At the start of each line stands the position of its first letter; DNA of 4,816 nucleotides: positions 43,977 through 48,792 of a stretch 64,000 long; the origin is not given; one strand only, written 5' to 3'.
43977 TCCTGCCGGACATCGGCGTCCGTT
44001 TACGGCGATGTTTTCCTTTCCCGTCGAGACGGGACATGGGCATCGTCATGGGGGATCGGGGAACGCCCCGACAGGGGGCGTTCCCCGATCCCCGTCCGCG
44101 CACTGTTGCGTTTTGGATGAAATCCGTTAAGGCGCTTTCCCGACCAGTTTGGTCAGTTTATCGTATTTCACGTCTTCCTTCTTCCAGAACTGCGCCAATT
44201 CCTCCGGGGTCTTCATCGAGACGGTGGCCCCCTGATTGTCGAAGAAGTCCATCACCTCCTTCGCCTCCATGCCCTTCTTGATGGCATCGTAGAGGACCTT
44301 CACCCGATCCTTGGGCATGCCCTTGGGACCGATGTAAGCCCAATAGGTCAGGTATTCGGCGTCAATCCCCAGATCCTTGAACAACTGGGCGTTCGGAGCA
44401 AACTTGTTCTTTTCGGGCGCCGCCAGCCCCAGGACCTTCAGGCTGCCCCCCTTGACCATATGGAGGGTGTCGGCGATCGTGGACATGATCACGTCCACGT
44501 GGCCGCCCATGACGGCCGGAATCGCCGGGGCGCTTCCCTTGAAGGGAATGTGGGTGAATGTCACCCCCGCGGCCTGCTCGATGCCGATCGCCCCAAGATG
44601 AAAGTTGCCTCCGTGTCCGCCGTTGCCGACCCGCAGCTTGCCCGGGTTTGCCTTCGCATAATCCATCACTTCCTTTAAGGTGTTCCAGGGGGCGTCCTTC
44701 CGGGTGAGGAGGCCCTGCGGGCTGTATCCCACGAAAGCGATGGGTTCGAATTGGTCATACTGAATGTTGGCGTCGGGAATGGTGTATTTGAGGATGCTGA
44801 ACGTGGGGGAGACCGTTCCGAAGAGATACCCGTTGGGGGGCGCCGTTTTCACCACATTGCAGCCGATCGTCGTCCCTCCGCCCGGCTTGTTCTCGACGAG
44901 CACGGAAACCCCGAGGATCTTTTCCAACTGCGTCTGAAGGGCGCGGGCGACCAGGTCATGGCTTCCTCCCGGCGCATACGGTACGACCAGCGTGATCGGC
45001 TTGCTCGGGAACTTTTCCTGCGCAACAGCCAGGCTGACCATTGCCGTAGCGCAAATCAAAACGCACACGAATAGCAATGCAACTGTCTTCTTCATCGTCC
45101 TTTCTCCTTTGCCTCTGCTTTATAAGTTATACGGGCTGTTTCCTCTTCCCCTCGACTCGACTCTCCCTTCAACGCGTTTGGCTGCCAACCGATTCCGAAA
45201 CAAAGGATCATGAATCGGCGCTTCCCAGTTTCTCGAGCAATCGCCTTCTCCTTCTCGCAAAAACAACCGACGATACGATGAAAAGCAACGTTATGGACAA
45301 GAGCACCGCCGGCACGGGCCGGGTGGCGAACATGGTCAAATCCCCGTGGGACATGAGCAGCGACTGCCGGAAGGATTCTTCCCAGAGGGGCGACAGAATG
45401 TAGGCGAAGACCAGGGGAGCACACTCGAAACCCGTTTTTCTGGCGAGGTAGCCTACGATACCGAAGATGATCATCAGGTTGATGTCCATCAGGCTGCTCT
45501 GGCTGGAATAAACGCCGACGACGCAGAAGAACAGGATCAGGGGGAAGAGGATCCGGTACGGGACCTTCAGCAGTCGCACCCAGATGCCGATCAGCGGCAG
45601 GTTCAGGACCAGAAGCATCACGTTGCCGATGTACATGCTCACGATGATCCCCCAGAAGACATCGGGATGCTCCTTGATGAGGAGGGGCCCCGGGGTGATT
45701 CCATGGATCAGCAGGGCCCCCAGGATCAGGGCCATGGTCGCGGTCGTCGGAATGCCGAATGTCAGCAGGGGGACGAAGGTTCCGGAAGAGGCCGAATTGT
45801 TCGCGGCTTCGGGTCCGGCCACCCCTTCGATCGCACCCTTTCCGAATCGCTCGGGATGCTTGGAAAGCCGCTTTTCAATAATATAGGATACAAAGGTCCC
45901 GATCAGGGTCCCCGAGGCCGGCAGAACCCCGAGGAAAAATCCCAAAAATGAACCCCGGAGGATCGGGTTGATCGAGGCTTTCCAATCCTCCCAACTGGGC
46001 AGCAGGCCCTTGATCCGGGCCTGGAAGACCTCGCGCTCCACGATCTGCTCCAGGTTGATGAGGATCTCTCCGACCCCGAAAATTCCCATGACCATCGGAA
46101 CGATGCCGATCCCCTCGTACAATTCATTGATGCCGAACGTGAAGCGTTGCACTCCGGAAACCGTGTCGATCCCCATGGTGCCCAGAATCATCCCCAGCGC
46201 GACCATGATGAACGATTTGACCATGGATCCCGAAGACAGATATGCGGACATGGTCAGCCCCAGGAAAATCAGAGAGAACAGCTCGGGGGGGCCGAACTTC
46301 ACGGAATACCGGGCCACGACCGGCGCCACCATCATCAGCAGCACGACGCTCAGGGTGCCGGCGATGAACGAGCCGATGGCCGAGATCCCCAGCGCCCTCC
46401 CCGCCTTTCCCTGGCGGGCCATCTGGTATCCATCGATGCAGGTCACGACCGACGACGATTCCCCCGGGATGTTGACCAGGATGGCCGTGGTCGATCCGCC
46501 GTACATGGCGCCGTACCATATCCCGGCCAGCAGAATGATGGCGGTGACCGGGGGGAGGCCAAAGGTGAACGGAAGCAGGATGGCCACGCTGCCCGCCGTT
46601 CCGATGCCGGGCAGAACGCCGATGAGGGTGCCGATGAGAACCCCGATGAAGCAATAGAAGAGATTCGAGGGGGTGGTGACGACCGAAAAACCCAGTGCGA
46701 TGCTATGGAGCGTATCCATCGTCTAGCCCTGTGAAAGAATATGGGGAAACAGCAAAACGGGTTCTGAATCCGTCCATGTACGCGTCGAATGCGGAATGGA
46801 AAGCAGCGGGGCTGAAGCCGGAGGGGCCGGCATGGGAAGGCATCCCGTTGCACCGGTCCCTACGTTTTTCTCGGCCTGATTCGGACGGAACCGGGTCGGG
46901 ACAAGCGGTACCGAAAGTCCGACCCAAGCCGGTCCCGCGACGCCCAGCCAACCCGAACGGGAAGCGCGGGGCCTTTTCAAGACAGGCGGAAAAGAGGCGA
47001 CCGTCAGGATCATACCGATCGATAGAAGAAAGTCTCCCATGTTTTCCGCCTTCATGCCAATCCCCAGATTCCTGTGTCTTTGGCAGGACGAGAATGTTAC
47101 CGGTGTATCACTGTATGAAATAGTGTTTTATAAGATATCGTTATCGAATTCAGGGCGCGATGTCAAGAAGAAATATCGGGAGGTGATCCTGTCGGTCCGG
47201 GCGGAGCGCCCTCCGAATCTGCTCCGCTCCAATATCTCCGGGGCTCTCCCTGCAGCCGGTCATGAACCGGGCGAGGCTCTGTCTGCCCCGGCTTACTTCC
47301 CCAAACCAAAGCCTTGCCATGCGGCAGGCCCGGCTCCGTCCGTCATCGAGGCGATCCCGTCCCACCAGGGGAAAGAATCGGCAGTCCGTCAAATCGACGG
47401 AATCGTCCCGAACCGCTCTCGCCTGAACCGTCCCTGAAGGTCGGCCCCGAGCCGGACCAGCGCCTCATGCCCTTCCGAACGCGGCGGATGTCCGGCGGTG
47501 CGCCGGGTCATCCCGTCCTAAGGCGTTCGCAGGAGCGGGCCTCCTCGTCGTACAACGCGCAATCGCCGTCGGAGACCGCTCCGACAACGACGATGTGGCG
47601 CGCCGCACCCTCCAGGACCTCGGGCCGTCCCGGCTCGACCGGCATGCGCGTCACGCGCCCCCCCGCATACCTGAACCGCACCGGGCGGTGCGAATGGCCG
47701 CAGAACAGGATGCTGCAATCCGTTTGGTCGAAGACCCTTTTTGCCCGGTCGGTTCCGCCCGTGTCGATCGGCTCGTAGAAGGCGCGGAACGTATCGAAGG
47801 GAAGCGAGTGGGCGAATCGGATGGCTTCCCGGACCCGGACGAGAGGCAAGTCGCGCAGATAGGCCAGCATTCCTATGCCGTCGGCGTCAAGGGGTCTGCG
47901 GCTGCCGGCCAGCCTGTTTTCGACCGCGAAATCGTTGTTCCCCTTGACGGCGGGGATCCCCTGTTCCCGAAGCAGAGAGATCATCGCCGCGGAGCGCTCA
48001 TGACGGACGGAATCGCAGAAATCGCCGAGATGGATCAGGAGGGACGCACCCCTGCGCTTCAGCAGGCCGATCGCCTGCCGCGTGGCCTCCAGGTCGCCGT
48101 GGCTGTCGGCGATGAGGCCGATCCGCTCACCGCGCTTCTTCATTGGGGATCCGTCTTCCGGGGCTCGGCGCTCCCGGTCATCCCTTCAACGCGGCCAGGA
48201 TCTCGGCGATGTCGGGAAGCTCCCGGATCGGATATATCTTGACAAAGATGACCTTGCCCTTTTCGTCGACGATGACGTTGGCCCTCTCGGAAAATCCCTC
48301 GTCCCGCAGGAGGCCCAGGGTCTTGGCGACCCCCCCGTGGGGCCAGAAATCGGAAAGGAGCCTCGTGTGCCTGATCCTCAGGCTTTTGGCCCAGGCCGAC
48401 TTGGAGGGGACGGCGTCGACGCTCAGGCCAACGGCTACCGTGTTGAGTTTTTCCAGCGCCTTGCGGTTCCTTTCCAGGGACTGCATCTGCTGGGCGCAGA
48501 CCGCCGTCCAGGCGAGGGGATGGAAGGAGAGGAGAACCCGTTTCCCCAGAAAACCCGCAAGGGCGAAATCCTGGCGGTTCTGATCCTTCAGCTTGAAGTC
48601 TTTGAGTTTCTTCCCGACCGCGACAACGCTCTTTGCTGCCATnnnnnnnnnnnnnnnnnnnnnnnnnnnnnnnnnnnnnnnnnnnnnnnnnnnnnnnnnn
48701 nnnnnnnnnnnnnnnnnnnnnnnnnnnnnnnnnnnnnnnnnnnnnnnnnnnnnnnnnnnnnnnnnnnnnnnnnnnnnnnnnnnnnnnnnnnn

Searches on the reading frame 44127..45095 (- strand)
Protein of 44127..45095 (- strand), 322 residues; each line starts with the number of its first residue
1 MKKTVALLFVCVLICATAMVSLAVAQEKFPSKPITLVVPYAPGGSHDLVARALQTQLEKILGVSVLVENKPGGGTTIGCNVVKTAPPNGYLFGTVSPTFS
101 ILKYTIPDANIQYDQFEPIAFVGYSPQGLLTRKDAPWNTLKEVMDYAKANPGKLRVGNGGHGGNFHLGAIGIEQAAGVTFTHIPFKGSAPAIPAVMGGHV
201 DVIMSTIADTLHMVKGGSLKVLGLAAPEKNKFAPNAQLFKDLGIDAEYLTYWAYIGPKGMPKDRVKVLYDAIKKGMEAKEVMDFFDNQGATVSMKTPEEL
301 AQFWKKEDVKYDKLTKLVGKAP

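Call 4: search_protein_families(library=pfam, proteins=[window:44127-45095:-], max_evalue=0.01)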
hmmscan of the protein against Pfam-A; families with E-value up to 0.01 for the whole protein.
window:44127-45095:- (322 aa): 1 family
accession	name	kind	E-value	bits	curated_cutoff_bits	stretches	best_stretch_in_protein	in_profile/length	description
PF03401.19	TctC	-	4.2e-50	171.2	27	1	49-315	1-269/274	Tripartite tricarboxylate transporter family receptor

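Call 5: search_protein_families(library=ncbifam, proteins=[window:44127-45095:-], max_evalue=0.01)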
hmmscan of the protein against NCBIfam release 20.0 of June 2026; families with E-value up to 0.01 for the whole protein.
window:44127-45095:- (322 aa): 0 families

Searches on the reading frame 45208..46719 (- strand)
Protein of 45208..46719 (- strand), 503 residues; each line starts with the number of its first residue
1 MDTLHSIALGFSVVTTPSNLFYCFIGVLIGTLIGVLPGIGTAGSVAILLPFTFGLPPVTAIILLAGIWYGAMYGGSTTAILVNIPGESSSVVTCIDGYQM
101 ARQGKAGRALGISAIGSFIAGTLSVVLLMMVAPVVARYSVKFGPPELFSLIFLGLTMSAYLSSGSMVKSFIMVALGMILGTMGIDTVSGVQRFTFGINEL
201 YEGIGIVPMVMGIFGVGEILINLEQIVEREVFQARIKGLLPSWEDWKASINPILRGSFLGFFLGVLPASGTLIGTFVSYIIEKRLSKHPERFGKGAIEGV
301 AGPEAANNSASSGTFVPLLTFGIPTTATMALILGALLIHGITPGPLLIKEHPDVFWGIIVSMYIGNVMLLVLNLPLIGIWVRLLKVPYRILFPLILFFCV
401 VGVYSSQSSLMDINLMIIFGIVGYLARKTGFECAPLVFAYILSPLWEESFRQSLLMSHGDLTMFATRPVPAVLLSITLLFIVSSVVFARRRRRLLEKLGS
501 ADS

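Call 4: search_protein_families(library=pfam, proteins=[window:45208-46719:-], max_evalue=0.01)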
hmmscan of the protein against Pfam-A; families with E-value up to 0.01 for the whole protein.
window:45208-46719:- (503 aa): 1 family
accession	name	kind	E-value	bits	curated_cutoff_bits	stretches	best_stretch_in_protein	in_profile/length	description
PF01970.21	TctA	-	7.9e-165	549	28.9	1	20-437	1-422/423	Tripartite tricarboxylate transporter TctA family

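Call 5: search_protein_families(library=ncbifam, proteins=[window:45208-46719:-], max_evalue=0.01)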
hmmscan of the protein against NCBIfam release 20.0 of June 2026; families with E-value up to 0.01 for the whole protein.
window:45208-46719:- (503 aa): 0 families

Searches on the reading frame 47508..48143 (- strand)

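Call 4: search_protein_families(library=pfam, proteins=[window:47508-48143:-], max_evalue=0.01)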
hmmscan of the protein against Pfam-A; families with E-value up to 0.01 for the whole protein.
window:47508-48143:- (211 aa): 2 families
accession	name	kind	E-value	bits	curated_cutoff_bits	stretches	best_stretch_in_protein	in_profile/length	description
PF12850.12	Metallophos_2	-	3.2e-14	53.6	27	1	7-180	2-141/154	Calcineurin-like phosphoesterase superfamily domain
PF00149.33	Metallophos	-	2.3e-09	38.4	21.5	1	7-154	2-191/191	Calcineurin-like phosphoesterase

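Call 5: search_protein_families(library=ncbifam, proteins=[window:47508-48143:-], max_evalue=0.01)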
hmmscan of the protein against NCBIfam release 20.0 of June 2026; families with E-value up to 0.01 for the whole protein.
window:47508-48143:- (211 aa): 2 families
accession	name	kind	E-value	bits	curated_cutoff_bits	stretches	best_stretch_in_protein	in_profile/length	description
TIGR00040.1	yfcE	subfamily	1.7e-09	38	56.25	1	7-72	2-63/158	YfcE family phosphodiesterase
NF006988.0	PRK09453.1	equivalog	4.5e-06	26.6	117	1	7-44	2-39/183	phosphodiesterase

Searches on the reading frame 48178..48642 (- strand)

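Call 71: search_protein_families(library=pfam, proteins=[window:48178-48642:-], max_evalue=0.001)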
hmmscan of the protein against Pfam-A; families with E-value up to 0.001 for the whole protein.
window:48178-48642:- (154 aa): 2 families
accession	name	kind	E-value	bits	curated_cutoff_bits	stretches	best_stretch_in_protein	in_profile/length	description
PF00578.27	AhpC-TSA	-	2e-25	89.6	26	1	9-132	1-122/124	AhpC/TSA family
PF08534.16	Redoxin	-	9.4e-18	64.9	26.6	1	9-147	2-146/148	Redoxin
